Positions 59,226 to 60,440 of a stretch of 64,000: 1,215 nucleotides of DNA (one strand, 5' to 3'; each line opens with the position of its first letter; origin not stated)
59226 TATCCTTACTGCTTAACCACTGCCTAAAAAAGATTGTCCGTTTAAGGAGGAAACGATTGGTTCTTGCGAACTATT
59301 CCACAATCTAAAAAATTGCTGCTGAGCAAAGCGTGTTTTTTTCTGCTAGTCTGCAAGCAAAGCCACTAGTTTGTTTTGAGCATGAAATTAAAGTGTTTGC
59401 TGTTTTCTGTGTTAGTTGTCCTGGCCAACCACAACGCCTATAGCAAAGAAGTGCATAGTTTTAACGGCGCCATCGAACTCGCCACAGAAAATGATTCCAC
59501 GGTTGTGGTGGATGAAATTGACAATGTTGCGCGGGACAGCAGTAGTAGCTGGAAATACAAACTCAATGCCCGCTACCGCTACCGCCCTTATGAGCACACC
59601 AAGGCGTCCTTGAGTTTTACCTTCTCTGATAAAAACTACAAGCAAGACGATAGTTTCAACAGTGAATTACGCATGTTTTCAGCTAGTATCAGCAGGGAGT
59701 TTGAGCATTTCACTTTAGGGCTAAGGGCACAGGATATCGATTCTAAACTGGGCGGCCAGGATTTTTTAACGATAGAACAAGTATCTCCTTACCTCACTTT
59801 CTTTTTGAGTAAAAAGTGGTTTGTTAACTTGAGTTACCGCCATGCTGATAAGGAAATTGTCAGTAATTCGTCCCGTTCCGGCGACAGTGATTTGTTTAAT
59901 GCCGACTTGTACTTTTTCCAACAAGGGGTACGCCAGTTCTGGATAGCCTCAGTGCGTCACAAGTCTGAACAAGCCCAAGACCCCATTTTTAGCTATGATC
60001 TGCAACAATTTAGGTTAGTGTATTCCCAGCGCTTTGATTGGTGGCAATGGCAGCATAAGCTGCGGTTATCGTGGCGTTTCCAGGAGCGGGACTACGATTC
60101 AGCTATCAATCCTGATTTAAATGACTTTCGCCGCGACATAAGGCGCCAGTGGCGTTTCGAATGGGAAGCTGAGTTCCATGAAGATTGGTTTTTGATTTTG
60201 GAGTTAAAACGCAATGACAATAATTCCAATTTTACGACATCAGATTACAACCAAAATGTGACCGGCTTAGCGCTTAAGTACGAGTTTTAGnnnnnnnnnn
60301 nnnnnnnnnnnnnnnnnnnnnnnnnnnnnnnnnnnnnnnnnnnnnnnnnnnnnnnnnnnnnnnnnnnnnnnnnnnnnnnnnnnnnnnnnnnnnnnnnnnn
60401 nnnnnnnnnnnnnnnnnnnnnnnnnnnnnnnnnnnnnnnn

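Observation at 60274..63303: S8 subtilase with about 29 copies of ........(D/E)EIE, plus further D/E/F/G repeats, placed ahead of its prodomain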

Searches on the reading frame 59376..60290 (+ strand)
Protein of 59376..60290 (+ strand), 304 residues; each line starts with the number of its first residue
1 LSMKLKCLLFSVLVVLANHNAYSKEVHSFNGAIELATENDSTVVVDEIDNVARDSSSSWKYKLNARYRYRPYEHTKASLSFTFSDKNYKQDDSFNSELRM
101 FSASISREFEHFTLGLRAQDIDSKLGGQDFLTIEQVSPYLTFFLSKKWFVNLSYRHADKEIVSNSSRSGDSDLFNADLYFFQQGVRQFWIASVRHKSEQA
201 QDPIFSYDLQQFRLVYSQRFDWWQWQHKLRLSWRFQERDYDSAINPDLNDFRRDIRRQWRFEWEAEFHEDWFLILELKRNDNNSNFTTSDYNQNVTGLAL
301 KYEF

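Call 4: search_protein_families(library=pfam, proteins=[window:59376-60290:+], max_evalue=0.01)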
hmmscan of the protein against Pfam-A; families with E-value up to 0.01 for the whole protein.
window:59376-60290:+ (304 aa): 2 families
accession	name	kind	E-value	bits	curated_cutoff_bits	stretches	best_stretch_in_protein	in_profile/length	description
PF13505.12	OMP_b-brl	-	2.2e-05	25.1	28.7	0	256-304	43-95/175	Outer membrane protein beta-barrel domain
PF04575.19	SlipAM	-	0.00036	20.6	22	1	47-298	31-282/288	Surface lipoprotein assembly modifier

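Call 5: search_protein_families(library=ncbifam, proteins=[window:59376-60290:+], max_evalue=0.01)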
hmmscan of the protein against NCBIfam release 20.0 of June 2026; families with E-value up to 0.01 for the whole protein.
window:59376-60290:+ (304 aa): 1 family
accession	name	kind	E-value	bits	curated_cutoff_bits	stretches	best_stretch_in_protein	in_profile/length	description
TIGR03016.1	pepcterm_hypo_1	hypoth_equivalog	6.9e-06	25.3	90.85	1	48-130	381-464/477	TIGR03016 family PEP-CTERM system-associated outer membrane protein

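Call 49: find_homologous_proteins(query=window:59376-60287:+, max_evalue=0.00001)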
Query window:59376-60287:+ (304 aa): 3 proteins with E <= 0.00001 among 333 candidates.
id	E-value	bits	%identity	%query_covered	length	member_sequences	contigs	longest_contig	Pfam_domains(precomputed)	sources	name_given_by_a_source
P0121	1.8e-199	680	100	99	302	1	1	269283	-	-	-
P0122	1.3e-111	391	59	93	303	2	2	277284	PF13505.13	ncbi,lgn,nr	ncbi:MAG: hypothetical protein GJ680_11950 [Alteromonadaceae bacterium]|nr:hypothetical protein [Alt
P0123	9.0e-39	152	31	98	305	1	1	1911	-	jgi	-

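Call 53: search_protein_families(library=pfam, alignment_id=A2, max_evalue=0.01)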
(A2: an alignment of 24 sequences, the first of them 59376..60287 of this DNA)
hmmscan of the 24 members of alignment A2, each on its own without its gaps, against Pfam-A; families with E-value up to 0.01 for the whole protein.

A. member 1, window:59376-60287:+ (304 aa): 2 families
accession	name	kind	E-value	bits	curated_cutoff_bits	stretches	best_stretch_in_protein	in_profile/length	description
PF13505.12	OMP_b-brl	-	2.2e-05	25.1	28.7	0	256-304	43-95/175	Outer membrane protein beta-barrel domain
PF04575.19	SlipAM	-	0.00036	20.6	22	1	47-298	31-282/288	Surface lipoprotein assembly modifier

B. families by the number of members that match (of 24 scanned): 6 families
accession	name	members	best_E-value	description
PF04575.19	SlipAM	15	4.5e-07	Surface lipoprotein assembly modifier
PF10082.15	BBP2_2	11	1.1e-09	Putative beta-barrel porin 2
PF13505.12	OMP_b-brl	7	2.3e-08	Outer membrane protein beta-barrel domain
PF13609.12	Porin_4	1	0.00032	Gram-negative porin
PF10677.15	DUF2490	1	0.0011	Protein of unknown function (DUF2490)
PF07396.17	Porin_O_P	1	0.006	Phosphate-selective porin O and P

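Call 54: search_solved_structures(query=A2, max_evalue=1, show_alignments=1)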
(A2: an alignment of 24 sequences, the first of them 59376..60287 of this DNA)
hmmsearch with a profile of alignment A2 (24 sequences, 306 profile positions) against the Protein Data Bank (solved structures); distinct sequences matched with E-value up to 1: 0.

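Call 55: find_homologous_proteins(query=A2, max_evalue=1e-8)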
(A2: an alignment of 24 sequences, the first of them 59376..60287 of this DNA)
Query A2 (24 sequences) (304 aa, profile of the alignment): 19 proteins with E <= 1e-8 among 5147 candidates.
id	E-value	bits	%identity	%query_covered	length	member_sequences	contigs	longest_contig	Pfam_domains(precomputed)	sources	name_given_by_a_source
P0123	1.7e-120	420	31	98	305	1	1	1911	-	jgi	-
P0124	7.1e-106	372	28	89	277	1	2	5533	PF04575.20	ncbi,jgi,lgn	ncbi:MAG: hypothetical protein ACI87W_003475 [Halieaceae bacterium]|jgi:hypothetical protein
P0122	9.8e-106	372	59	93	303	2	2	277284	PF13505.13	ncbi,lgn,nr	ncbi:MAG: hypothetical protein GJ680_11950 [Alteromonadaceae bacterium]|nr:hypothetical protein [Alt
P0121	3.5e-105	370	100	99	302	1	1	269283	-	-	-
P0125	5.2e-81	290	18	97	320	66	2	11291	-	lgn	-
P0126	2.2e-79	285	18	90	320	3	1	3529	-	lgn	-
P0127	3.7e-67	245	19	100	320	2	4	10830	-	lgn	-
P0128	9.0e-66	240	20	99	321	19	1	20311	-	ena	-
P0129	4.3e-64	235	21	100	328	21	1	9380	-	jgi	jgi:hypothetical protein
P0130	5.2e-64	235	22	100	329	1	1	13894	-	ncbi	-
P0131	1.2e-62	230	20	100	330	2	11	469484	-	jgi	jgi:hypothetical protein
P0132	2.5e-62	229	20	100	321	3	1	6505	-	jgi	jgi:hypothetical protein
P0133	2.2e-60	223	23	99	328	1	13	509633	PF13505.13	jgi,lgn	jgi:hypothetical protein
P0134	3.6e-59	219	24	99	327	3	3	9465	-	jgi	jgi:hypothetical protein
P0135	7.8e-59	218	21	100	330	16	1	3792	-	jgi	jgi:hypothetical protein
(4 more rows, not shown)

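Call 62: predict_structure(alignment_id=A3)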
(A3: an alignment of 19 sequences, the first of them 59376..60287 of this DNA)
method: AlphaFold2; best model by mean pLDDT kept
length: 304 residues; sequences in the alignment: 19
mean_pLDDT: 90.1   pTM: 0.81
mean pLDDT of the five models: 90.1, 89.7, 89.3, 88.7, 87.4
residues with pLDDT >= 90: 224; 70-90: 56; 50-70: 10; < 50: 14
segments of 3 or more residues with pLDDT < 50: 1-6, 16-22
pLDDT, mean of each block of 10 residues (from residue 1): 49 49 73 96 86 88 95 92 94 93 95 96 95 97 94 97 92 98 96 97 93 98 94 97 76 94 95 97 87 96 95
secondary structure, 60 per line:
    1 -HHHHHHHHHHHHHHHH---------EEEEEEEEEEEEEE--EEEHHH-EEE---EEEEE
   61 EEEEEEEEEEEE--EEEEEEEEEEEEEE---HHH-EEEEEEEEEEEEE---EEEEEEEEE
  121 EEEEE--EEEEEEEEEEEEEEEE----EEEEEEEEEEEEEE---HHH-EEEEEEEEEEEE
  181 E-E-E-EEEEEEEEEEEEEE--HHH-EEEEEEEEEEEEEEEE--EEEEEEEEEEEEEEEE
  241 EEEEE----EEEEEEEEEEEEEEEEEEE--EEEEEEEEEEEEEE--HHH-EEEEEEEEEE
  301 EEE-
elements in order: H2-17 E27-40 E43-45 E50-52 E56-72 E75-88 E96-108 E112-125 E128-143 E148-161 E169-181 E187-200 E207-222 E225-245 E250-268 E271-284 E291-303

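Call 66: fold_search(model_id=the predicted structure, library=pdb)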
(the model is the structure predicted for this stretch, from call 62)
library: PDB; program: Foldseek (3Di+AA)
matches with E <= 10: 912; with E <= 0.001: 348
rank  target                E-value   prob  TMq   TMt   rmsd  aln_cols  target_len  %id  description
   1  4d51                  7.2e-10  1.00  0.56  0.54   7.5       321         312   12  Crystal structure of CymA from Klebsiella oxytoca (released 2015-06-03)
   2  4v3h_B                9.3e-10  1.00  0.56  0.56   6.4       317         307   13  Crystal structure of CymA from Klebsiella oxytoca (released 2015-06-03)
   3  4v3g_A                9.8e-10  1.00  0.56  0.53   8.3       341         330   13  Crystal structure of CymA from Klebsiella oxytoca (released 2015-06-03)
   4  4v3g_B                1.1e-09  1.00  0.57  0.54   6.3       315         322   13  Crystal structure of CymA from Klebsiella oxytoca (released 2015-06-03)
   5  4v3h_A                4.6e-09  1.00  0.56  0.55   6.7       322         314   12  Crystal structure of CymA from Klebsiella oxytoca (released 2015-06-03)
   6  4d5b_A                6.6e-09  1.00  0.58  0.56   6.2       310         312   12  Crystal structure of CymA from Klebsiella oxytoca (released 2015-06-03)
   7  4d5d_A                7.8e-09  1.00  0.57  0.56   6.4       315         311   12  Crystal structure of CymA from Klebsiella oxytoca (released 2015-06-03)
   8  4d5b_B                9.1e-09  1.00  0.56  0.55   6.6       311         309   12  Crystal structure of CymA from Klebsiella oxytoca (released 2015-06-03)
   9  2x9k                  1.1e-08  1.00  0.62  0.67   5.8       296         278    9  Structure of a E.coli porin (released 2011-01-26)
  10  2r88_A                1.2e-08  1.00  0.50  0.43   8.7       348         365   10  Crystal structure of the long-chain fatty acid transporter FadL mutant delta S3 kink (released 2008-09-23)
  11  2wvp                  1.3e-08  1.00  0.56  0.63   5.7       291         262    9  Synthetically modified OmpG (released 2010-07-14)
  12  2iwv_A                1.4e-08  1.00  0.60  0.65   5.5       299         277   11  Structure of the monomeric outer membrane porin OmpG in the open and closed conformation (released 2006-08-14)
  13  5mdq_A                1.8e-08  1.00  0.49  0.44  11.7       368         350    9  Crystal structure of outer membrane expressed Chitoporin VhChip from Vibrio harveyi (released 2017-12-20)
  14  3pgr                  2.0e-08  1.00  0.51  0.43   8.5       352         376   10  Asp348Arg mutant of EcFadL (released 2011-05-25)
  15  8wv0_A                2.1e-08  1.00  0.54  0.50  10.0       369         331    8  Outer membrane porin of Burkholderia pseudomallei (BpsOmp38) (released 2024-10-30)
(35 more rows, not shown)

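Call 69: find_encoding_contigs(protein=P0121, flank=10000, max_places=3)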
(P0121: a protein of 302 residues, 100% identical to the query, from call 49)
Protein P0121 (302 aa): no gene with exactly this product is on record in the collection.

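Call 70: find_encoding_contigs(protein=P0122, flank=10000, max_places=2)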
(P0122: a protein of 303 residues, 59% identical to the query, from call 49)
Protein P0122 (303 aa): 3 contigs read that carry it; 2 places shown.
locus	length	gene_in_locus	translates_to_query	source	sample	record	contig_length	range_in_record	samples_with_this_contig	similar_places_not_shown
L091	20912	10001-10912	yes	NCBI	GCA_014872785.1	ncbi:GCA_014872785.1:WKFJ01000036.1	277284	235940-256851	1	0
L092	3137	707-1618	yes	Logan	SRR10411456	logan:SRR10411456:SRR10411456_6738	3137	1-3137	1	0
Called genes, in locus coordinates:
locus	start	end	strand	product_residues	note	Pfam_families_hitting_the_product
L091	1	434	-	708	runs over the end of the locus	PF22673:MCP-like_PDC_1 (faint), PF02743:dCache_1, PF00672:HAMP (weak), PF00015:MCPsignal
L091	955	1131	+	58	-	PF20027:DUF6435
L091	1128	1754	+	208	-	PF13419:HAD_2, PF00702:Hydrolase (weak), PF13242:Hydrolase_like (weak)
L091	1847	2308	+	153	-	PF01451:LMWPc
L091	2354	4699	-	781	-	PF03104:DNA_pol_B_exo1, PF00136:DNA_pol_B, PF03175:DNA_pol_B_2 (faint)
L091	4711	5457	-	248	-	PF00106:adh_short, PF08659:KR, PF13561:adh_short_C2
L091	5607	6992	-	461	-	PF07394:DUF1501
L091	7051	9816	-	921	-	PF08811:DUF1800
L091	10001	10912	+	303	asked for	PF13505:OMP_b-brl (faint)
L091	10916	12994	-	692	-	PF00082:Peptidase_S8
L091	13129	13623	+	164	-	PF04542:Sigma70_r2, PF22029:PhyR_sigma2, PF07638:Sigma70_ECF (weak), PF08281:Sigma70_r4_2, PF04545:Sigma70_r4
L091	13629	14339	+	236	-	PF11859:DUF3379 (weak)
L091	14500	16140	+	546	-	PF00072:Response_reg, PF14559:TPR_19 (faint)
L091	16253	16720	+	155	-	-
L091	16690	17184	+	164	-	PF04940:BLUF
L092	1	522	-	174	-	?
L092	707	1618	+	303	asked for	PF13505:OMP_b-brl (faint)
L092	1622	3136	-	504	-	?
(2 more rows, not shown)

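Call 89: search_solved_structures(query=A4, max_evalue=1, show_alignments=1)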
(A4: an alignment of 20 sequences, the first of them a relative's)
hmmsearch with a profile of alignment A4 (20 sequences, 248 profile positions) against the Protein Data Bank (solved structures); distinct sequences matched with E-value up to 1: 4.
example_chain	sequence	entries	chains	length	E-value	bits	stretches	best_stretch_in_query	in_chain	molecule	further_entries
21gi_A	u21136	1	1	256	0.2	15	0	10-72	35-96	A designed protein Three-twist Knot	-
8rlz_A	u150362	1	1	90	0.2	14.9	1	8-57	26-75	Antisigma factor DdvA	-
8or2_F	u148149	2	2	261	0.75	13.1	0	170-207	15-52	DCN1-like protein 1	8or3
4ynh_A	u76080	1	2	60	0.84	12.9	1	16-44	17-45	Spindle assembly abnormal protein 5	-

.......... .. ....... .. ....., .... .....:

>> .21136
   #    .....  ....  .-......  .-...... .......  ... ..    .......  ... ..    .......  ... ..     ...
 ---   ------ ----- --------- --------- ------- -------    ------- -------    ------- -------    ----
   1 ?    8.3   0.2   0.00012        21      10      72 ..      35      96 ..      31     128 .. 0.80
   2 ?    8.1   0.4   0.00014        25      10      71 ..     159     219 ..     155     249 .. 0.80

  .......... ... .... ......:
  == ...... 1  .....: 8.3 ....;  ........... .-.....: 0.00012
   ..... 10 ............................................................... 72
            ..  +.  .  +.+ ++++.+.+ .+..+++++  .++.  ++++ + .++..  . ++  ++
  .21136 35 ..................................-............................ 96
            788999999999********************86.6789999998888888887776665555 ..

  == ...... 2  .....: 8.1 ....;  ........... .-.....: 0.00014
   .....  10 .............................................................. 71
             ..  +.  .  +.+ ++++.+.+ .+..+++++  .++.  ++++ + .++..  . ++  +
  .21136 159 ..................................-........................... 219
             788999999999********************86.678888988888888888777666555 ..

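Call 90: search_protein_families(library=pfam, alignment_id=A4, max_evalue=0.05)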
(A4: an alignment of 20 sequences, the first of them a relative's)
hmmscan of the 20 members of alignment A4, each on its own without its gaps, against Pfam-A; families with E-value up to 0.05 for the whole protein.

A. member 1, L091:13629-14336:+ (236 aa): 3 families
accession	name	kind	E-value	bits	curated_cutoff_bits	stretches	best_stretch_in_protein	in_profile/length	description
PF11859.13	DUF3379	-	1.4e-06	28.3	33.2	1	27-128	22-113/232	Protein of unknown function (DUF3379)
PF22743.2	PspAA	-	0.012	16.3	27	1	38-72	16-50/92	PspA-Associated protein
PF13490.11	zf-HC2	-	0.032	14.8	22.2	1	7-27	5-25/35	Putative zinc-finger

B. families by the number of members that match (of 20 scanned): 8 families
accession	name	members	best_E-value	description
PF13490.11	zf-HC2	12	2.3e-06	Putative zinc-finger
PF11859.13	DUF3379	5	1.4e-06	Protein of unknown function (DUF3379)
PF18557.6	NepR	2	0.0018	Anti-sigma factor NepR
PF03872.18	RseA_N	2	0.004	Anti sigma-E protein RseA, N-terminal domain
PF22743.2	PspAA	1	0.012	PspA-Associated protein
PF16998.10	17kDa_Anti_2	1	0.012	17 kDa outer membrane surface antigen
PF07862.16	Nif11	1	0.025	Nif11 domain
PF22552.1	TY-Chap3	1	0.045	T3SS (YopN, CesT) and YbjN peptide-binding chaperone 3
